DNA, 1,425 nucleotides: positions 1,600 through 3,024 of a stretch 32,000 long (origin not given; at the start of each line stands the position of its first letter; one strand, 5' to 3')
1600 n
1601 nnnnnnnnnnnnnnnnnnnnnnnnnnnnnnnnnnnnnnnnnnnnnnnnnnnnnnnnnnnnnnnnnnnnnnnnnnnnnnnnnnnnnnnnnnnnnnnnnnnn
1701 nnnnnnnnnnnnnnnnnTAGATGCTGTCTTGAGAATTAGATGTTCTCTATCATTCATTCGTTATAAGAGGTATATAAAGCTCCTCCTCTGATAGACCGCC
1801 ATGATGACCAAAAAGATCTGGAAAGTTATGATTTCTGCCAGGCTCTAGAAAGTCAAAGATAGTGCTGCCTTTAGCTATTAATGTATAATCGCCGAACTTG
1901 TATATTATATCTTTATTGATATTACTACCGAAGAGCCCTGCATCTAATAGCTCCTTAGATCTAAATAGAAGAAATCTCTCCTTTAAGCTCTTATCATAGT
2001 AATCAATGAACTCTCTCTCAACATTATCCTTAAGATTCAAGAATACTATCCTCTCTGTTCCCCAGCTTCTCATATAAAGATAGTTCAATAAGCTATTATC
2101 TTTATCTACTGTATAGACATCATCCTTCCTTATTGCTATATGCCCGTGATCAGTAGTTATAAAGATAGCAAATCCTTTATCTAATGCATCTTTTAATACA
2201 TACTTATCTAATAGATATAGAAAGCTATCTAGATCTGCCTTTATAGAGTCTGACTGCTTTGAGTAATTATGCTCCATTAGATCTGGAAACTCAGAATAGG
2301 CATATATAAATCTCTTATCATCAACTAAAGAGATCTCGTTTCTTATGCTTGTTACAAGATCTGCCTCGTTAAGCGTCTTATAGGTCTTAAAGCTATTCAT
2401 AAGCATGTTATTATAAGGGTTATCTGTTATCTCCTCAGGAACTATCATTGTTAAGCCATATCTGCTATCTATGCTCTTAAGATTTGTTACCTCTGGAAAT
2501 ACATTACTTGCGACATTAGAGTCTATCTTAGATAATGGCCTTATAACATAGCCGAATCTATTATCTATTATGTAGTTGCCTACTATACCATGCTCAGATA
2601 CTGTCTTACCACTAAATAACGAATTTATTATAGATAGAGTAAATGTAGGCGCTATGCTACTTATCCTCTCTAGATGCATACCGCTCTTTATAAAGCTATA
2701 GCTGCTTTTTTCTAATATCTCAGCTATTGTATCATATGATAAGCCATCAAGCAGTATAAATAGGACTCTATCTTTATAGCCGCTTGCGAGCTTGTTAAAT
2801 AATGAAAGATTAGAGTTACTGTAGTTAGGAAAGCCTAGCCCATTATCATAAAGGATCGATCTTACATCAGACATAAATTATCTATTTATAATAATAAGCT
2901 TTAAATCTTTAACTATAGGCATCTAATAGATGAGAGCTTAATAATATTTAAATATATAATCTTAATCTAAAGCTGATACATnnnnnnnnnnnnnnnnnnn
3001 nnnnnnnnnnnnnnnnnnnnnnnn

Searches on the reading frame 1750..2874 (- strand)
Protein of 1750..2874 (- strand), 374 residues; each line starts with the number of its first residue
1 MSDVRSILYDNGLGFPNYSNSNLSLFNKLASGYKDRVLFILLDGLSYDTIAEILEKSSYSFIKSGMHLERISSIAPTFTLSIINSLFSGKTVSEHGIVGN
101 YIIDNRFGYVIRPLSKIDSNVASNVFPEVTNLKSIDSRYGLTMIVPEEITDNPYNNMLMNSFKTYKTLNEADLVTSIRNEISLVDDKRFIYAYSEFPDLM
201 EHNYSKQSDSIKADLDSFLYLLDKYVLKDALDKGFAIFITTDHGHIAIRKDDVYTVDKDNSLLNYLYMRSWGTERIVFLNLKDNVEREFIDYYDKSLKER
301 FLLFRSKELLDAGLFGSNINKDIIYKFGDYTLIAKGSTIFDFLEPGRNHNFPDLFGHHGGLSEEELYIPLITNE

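Call 86: find_encoding_contigs(protein=window:1750-2874:-, flank=10000, max_places=2)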
Protein window:1750-2874:- (374 aa): 1 contig read that carries it; 1 place shown.
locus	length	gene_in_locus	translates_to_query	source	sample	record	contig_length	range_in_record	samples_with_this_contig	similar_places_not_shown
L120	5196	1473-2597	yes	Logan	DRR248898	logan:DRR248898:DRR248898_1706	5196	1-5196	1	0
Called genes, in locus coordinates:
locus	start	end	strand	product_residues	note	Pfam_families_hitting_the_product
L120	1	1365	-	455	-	?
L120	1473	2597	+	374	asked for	PF01663:Phosphodiest, PF08665:PglZ (weak)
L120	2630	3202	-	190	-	PF13302:Acetyltransf_3, PF13420:Acetyltransf_4, PF00583:Acetyltransf_1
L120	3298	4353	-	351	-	PF00348:polyprenyl_synt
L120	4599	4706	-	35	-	-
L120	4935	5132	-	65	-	-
